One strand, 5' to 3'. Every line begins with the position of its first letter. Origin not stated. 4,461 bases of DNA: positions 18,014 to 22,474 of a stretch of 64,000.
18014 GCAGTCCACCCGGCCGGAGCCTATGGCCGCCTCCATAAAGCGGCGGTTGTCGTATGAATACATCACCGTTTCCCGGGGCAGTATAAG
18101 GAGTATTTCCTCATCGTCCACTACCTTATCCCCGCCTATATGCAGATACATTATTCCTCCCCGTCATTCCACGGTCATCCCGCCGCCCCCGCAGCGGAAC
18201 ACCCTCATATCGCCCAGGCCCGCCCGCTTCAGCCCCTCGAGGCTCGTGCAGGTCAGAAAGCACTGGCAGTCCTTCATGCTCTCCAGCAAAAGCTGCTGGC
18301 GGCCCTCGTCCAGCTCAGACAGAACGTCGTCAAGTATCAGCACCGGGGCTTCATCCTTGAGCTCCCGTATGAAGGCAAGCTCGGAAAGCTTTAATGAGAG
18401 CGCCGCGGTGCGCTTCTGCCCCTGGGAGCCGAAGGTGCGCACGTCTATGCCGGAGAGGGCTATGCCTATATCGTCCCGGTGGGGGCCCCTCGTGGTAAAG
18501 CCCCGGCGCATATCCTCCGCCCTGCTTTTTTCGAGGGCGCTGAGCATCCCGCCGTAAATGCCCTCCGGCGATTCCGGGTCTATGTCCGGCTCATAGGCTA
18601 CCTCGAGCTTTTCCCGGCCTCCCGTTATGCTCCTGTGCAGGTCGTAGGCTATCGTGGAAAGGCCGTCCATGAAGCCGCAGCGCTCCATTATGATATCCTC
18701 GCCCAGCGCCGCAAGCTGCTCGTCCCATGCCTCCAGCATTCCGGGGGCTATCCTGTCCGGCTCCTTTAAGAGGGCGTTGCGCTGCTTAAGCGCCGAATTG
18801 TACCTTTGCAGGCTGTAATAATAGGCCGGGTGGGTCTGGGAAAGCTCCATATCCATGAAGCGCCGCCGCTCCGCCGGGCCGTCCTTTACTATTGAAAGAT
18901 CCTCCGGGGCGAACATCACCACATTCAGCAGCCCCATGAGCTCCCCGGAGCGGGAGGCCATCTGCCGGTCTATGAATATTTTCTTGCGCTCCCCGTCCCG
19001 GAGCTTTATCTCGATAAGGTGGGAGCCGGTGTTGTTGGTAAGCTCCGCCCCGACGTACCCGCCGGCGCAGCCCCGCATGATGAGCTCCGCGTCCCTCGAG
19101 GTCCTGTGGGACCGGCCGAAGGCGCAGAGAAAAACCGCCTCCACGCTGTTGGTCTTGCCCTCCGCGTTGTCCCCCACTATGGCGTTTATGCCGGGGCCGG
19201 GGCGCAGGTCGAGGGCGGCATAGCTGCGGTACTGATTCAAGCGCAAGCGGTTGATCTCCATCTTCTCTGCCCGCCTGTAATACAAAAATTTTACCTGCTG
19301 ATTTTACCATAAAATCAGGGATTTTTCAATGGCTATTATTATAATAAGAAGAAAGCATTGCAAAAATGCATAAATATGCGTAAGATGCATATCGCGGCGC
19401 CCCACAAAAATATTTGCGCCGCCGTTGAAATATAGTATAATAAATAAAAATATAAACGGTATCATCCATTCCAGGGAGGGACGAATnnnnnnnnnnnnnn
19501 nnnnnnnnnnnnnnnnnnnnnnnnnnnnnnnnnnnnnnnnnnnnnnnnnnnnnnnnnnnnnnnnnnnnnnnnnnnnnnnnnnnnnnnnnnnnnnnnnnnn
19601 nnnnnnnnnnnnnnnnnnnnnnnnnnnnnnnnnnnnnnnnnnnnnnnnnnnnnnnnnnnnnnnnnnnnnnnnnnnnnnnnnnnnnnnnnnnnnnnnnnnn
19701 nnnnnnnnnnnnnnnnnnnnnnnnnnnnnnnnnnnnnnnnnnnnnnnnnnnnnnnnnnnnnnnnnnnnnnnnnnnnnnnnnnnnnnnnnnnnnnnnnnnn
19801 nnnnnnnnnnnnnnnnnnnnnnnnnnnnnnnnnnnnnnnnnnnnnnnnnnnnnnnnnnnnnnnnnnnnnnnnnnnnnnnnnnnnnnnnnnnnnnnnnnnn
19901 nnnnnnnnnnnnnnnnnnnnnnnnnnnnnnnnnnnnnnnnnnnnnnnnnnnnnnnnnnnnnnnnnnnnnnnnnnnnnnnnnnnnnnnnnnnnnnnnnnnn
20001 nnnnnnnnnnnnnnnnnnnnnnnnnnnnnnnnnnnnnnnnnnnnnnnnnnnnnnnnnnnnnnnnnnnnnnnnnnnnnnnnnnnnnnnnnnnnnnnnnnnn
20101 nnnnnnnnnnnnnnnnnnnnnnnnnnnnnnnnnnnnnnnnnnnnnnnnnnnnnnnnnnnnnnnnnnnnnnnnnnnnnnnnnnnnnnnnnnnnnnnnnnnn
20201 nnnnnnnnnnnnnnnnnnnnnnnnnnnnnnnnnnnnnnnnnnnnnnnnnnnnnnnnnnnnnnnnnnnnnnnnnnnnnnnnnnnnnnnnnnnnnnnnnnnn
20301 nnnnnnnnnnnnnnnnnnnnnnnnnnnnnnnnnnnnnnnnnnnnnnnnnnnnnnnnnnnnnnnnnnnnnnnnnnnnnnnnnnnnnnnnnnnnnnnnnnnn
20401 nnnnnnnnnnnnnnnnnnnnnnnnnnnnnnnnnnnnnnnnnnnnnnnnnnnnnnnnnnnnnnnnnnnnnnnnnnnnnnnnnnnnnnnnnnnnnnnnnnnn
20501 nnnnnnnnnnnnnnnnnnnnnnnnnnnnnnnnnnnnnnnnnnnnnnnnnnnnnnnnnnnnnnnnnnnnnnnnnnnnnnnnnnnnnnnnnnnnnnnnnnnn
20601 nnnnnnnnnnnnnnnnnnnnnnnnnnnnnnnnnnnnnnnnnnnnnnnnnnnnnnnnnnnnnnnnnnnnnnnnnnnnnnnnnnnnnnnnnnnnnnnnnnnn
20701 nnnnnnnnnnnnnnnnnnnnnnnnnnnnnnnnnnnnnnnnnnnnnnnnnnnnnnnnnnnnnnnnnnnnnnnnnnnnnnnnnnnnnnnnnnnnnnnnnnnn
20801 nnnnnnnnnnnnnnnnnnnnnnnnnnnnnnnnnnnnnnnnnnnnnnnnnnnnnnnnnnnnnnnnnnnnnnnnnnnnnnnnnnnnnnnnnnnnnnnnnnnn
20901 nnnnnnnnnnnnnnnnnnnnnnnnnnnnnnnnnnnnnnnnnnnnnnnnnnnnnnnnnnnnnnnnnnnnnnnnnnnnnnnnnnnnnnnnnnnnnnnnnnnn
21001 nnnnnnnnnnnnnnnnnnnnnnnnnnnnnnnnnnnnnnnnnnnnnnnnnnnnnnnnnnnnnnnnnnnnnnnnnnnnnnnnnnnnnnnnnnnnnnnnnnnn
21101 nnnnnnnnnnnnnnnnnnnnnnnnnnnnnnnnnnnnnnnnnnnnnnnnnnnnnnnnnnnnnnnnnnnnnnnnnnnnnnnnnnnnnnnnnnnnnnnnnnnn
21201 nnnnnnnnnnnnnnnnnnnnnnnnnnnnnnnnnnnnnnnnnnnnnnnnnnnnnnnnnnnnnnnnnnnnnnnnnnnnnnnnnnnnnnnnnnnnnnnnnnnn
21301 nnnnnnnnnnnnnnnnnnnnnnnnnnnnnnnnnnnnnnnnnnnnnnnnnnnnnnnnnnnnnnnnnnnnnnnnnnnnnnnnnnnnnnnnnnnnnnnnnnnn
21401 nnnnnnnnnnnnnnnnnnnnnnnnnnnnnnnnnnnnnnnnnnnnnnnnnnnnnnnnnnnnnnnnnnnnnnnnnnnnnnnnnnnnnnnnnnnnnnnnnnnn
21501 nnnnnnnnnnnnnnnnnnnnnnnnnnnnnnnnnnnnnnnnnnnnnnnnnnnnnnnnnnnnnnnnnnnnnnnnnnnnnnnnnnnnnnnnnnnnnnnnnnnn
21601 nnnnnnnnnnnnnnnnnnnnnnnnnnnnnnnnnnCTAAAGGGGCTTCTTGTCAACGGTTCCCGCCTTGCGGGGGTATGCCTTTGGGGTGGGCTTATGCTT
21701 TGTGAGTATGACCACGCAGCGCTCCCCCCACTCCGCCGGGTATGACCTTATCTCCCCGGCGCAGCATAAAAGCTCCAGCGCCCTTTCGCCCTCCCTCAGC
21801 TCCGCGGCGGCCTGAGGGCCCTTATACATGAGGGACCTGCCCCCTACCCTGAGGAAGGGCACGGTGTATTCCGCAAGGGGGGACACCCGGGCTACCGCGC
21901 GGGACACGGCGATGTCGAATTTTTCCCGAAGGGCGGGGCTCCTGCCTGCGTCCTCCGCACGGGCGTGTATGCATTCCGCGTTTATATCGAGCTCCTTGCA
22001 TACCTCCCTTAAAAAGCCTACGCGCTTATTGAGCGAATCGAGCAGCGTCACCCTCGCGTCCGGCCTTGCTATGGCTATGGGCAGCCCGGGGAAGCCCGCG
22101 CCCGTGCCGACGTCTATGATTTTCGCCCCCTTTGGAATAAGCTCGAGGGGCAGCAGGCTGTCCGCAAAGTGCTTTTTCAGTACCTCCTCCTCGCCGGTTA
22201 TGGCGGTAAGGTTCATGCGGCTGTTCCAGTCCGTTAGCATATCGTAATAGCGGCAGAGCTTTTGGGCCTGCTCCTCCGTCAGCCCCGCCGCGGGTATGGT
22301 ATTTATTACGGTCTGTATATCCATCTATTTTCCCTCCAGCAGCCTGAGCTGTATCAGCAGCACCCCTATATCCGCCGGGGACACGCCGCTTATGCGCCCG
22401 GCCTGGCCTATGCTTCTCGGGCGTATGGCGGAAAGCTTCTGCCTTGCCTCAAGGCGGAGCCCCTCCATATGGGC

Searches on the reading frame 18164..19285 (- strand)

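Call 9: search_protein_families(library=ncbifam, proteins=[window:18164-19285:-])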
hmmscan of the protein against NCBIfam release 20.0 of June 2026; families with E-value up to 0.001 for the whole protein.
window:18164-19285:- (373 aa): 9 families
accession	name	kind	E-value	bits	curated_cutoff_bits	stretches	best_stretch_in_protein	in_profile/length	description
TIGR00611.2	recf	equivalog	2.4e-104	349.2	172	1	11-347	1-339/339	DNA replication/repair protein RecF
NF010680.0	PRK14079.1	equivalog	2.5e-69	233.9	386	1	9-337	1-315/349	recombination protein F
NF041034.1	Rad50_Sulf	equivalog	1.4e-11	43.1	1000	1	9-102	1-93/872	DNA double-strand break repair ATPase Rad50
NF002244.0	PRK01156.1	equivalog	5.4e-07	28.1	847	1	9-94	1-83/895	DNA double-strand break repair ATPase Rad50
NF002572.0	PRK02224.1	equivalog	7.6e-07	27.8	1087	1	9-98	1-91/888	DNA double-strand break repair ATPase Rad50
NF041035.1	Rad50_Halo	equivalog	6.6e-05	21.5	1000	1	9-97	1-89/883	DNA double-strand break repair ATPase Rad50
NF045487.1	ASRP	equivalog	0.00014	20.6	300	0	31-86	14-62/593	archaea-specific SMC-related protein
NF003034.1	PRK03918.1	equivalog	0.00045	18.3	700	1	9-83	1-78/878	DNA double-strand break repair ATPase Rad50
NF041760.1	PtuA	equivalog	0.00051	19.1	500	1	6-51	47-92/524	retron Ec78 anti-phage system effector ATPase PtuA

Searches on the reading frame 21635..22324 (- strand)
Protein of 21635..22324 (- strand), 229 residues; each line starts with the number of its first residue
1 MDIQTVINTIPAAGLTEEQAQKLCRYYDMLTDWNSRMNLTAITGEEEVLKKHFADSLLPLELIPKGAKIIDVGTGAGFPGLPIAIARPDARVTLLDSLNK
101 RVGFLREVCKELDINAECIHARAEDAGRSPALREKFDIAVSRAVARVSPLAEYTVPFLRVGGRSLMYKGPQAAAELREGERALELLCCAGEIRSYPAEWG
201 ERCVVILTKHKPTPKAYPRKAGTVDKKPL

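Call 9: search_protein_families(library=ncbifam, proteins=[window:21635-22324:-])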
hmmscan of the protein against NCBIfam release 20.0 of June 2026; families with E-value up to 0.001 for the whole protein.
window:21635-22324:- (229 aa): 4 families
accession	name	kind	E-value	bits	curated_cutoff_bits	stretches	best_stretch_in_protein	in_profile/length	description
TIGR00138.1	rsmG_gidB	equivalog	1e-48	165.4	99.5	1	25-186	3-162/183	16S rRNA (guanine(527)-N(7))-methyltransferase RsmG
TIGR03534.1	RF_mod_PrmC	equivalog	1e-05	25.2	199.1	1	61-141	82-162/253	peptide chain release factor N(5)-glutamine methyltransferase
TIGR02469.1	CbiT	equivalog_domain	8.6e-05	22.8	78.3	1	63-163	17-117/124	precorrin-6Y C5,15-methyltransferase (decarboxylating) subunit CbiT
TIGR01983.1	UbiG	equivalog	0.00066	19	102.95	1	64-141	48-122/228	bifunctional 2-polyprenyl-6-hydroxyphenol methylase/3-demethylubiquinol 3-O-methyltransferase UbiG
